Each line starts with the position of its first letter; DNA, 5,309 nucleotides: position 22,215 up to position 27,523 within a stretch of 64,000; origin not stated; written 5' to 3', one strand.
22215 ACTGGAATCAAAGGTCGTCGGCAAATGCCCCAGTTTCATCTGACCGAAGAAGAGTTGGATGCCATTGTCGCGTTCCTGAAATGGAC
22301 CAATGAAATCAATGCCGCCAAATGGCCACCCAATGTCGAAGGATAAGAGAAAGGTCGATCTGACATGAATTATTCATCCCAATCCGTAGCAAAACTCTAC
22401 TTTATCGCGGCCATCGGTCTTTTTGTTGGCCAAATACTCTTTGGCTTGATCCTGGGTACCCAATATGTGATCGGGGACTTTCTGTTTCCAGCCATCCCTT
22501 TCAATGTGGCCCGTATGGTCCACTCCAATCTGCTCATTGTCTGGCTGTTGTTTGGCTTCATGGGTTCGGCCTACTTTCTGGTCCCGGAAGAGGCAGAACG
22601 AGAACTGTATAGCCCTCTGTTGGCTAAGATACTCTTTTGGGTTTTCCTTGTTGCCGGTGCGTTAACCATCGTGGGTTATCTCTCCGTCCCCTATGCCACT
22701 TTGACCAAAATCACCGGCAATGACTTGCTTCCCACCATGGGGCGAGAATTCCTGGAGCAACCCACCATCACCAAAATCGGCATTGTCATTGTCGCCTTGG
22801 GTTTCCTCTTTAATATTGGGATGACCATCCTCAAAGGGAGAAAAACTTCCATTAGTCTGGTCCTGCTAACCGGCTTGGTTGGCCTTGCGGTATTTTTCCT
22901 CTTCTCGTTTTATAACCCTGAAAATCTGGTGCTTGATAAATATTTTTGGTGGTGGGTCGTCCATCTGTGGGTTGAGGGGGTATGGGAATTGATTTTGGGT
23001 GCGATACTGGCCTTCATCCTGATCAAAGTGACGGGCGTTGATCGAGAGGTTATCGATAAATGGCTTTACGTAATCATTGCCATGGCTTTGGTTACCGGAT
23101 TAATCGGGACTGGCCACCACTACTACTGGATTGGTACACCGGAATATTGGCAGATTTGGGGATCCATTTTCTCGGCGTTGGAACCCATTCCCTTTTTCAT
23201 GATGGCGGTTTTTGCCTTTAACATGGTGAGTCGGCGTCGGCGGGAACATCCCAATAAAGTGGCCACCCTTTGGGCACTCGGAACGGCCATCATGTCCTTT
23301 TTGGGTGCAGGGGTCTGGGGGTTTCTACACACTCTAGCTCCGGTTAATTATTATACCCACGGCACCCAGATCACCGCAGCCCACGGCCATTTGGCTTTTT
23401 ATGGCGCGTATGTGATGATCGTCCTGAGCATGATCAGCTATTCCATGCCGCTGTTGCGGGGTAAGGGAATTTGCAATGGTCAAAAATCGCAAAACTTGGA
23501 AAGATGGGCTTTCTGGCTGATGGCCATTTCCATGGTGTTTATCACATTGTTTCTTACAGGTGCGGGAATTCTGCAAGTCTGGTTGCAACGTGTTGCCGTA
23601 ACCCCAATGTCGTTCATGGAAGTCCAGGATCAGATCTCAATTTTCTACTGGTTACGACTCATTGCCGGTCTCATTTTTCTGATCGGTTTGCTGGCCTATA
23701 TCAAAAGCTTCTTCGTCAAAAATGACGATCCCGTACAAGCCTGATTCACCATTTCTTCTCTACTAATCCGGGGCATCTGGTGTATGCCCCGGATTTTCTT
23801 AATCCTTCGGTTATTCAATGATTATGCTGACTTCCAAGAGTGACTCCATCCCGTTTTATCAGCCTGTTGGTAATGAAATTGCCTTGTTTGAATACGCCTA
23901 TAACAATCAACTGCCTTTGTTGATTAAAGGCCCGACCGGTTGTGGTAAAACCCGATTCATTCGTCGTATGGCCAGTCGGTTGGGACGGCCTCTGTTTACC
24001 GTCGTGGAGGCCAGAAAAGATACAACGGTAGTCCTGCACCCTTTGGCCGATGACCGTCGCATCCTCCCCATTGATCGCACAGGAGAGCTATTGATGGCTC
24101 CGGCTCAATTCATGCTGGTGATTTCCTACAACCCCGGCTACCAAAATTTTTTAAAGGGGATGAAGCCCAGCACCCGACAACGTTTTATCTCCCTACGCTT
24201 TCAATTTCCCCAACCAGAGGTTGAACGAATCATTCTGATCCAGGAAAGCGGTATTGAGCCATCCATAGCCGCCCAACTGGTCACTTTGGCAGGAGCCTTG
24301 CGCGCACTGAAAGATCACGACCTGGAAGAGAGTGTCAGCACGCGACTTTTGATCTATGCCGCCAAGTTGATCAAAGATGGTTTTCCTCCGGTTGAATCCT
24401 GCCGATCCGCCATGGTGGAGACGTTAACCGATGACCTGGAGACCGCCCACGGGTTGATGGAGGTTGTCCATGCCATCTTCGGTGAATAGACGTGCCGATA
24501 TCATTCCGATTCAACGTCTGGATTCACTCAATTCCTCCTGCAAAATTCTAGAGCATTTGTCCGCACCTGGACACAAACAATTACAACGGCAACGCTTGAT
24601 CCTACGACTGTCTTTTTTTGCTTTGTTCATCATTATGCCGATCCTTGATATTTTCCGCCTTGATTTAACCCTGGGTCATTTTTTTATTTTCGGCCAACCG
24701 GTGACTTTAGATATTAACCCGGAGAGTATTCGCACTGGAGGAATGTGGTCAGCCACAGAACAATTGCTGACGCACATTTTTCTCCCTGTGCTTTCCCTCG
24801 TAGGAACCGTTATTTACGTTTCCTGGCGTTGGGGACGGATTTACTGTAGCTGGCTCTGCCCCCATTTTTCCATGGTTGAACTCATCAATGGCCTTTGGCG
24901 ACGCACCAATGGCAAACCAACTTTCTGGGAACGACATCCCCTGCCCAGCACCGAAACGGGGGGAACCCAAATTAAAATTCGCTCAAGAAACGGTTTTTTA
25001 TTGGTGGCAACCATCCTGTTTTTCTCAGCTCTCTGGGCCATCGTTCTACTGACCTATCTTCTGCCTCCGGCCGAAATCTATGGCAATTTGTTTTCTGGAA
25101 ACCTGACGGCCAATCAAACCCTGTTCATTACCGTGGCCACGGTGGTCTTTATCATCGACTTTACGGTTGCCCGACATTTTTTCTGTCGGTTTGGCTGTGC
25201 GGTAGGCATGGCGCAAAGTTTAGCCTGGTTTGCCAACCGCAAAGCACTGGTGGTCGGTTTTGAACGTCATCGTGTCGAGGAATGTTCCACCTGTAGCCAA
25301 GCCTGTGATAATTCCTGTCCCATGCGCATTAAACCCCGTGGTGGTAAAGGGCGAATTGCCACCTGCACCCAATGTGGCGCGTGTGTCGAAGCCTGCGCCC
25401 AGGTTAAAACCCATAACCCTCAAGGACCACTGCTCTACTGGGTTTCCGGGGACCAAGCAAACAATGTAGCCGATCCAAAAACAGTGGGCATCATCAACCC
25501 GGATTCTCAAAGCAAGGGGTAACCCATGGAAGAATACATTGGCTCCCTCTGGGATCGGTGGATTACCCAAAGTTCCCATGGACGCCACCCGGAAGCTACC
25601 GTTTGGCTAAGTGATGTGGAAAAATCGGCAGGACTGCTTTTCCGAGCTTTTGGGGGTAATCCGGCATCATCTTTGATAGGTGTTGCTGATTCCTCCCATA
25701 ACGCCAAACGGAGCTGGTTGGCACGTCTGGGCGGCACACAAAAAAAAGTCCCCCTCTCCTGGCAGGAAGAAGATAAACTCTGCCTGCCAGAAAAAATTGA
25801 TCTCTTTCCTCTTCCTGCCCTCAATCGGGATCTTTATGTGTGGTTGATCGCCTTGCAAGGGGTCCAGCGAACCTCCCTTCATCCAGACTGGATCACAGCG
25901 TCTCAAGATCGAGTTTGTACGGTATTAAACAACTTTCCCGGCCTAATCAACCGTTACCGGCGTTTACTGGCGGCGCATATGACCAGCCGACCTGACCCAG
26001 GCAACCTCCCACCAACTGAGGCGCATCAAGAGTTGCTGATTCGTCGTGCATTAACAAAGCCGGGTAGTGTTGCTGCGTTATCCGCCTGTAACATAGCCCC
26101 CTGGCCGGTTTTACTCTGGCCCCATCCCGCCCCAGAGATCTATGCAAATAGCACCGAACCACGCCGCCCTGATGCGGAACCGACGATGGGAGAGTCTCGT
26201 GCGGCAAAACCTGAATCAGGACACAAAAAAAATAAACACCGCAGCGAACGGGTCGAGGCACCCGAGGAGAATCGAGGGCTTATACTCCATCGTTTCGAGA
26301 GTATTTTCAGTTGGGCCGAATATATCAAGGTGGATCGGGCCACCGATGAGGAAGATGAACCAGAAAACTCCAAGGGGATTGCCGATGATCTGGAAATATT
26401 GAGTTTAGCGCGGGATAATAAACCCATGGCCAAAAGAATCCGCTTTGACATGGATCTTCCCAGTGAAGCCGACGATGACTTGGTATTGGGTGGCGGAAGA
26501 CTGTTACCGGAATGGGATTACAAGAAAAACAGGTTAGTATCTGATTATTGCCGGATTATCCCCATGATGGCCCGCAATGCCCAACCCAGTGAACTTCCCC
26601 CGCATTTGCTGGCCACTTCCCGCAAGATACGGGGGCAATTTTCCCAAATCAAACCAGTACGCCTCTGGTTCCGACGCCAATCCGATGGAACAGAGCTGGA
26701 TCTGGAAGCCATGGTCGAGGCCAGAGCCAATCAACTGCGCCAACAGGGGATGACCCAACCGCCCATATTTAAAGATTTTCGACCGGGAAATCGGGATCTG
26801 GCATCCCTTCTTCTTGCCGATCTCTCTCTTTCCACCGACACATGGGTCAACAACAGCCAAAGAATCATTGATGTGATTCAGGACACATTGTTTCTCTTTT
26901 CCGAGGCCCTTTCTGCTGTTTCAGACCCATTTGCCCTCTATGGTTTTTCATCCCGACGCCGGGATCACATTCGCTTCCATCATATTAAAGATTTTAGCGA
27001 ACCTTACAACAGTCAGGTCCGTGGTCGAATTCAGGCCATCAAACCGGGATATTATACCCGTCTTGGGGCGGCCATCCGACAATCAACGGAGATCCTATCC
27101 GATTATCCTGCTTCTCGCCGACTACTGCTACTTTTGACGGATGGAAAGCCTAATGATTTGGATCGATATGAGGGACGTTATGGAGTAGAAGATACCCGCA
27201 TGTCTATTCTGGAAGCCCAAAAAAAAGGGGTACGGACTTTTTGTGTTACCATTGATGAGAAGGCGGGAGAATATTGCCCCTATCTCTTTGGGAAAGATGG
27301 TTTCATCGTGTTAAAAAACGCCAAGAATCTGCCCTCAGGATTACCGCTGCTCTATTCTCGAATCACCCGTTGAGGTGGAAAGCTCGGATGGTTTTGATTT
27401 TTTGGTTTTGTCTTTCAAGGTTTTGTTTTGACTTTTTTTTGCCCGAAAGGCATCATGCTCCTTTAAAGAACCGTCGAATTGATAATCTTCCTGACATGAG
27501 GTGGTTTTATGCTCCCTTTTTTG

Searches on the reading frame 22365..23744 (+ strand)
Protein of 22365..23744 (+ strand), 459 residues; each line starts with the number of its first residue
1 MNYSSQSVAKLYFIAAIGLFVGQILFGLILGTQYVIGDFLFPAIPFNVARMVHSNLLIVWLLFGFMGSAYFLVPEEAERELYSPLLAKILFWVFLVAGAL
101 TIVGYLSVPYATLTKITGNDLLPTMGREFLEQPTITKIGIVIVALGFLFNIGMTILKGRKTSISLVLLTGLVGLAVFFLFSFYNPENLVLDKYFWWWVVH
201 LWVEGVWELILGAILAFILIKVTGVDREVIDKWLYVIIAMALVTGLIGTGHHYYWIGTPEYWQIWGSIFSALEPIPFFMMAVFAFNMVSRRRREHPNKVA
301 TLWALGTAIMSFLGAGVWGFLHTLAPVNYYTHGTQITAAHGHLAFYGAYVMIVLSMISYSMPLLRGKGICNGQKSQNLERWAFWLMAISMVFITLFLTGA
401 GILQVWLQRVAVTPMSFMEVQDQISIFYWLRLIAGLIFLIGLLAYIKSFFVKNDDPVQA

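Call 29: search_protein_families(library=ncbifam, proteins=[window:22365-23744:+], max_evalue=0.00001)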
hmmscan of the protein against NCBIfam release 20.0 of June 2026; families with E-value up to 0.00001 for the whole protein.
window:22365-23744:+ (459 aa): 1 family
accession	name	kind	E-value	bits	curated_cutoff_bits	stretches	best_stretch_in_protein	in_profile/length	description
TIGR02891.1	CtaD_CoxA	equivalog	3e-09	36.1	670.75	1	231-449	261-472/504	cytochrome c oxidase subunit I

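Call 53: search_protein_families(library=pfam, proteins=[window:22365-23744:+], max_evalue=0.0001)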
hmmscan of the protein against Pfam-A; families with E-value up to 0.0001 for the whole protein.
window:22365-23744:+ (459 aa): 1 family
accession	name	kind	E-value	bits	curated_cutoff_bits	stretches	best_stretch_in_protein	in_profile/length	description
PF00115.25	COX1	-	9.5e-79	265.7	34.8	1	8-437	2-436/436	Cytochrome C and Quinol oxidase polypeptide I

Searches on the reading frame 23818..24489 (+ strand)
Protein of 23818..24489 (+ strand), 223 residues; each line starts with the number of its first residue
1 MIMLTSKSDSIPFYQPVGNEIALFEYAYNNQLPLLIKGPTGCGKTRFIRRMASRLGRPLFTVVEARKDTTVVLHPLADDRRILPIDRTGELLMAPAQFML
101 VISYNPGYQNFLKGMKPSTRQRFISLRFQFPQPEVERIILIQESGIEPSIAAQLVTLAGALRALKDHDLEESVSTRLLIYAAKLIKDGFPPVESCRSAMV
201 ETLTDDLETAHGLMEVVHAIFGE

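Call 29: search_protein_families(library=ncbifam, proteins=[window:23818-24489:+], max_evalue=0.00001)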
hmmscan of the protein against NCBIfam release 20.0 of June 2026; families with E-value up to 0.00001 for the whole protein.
window:23818-24489:+ (223 aa): 2 families
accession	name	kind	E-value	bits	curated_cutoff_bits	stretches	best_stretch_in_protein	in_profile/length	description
TIGR02640.1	gas_vesic_GvpN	equivalog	2.3e-08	33.9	266.8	0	30-63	20-53/262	gas vesicle protein GvpN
NF047784.1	MadB_ATPase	equivalog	1.8e-07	30.6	475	0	114-179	192-255/298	MadB family AAA-type ATPase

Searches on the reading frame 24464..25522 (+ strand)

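Call 29: search_protein_families(library=ncbifam, proteins=[window:24464-25522:+], max_evalue=0.00001)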
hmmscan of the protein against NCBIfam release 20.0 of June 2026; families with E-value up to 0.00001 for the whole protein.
window:24464-25522:+ (352 aa): 5 families
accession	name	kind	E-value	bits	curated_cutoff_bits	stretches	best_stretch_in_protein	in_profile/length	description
TIGR02163.1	napH_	subfamily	7.5e-15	55.1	213.05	1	97-313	48-248/255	NapH/MauN family ferredoxin-type protein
NF007013.0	PRK09477.1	equivalog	1.9e-13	50.2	234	1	46-313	30-271/286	quinol dehydrogenase ferredoxin subunit NapH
TIGR02745.1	ccoG_rdxA_fixG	equivalog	4.1e-11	42.5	316.7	1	51-334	12-291/435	cytochrome c oxidase accessory protein CcoG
NF046105.1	TransRegNosR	equivalog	3.2e-07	29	1000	0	219-307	579-661/680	transcriptional regulator NosR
NF043039.1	HgcAB_like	equivalog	1e-06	28.6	285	1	181-313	220-346/350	HgcAB-like fusion protein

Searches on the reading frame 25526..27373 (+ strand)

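Call 29: search_protein_families(library=ncbifam, proteins=[window:25526-27373:+], max_evalue=0.00001)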
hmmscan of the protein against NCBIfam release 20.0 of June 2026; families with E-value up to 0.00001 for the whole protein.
window:25526-27373:+ (615 aa): 0 families

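Call 53: search_protein_families(library=pfam, proteins=[window:25526-27373:+], max_evalue=0.0001)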
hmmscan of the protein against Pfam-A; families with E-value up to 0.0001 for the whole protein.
window:25526-27373:+ (615 aa): 1 family
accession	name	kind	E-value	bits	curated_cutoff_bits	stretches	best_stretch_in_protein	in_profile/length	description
PF00092.34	VWA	-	4.2e-05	24.3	23.8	1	449-578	22-141/174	von Willebrand factor type A domain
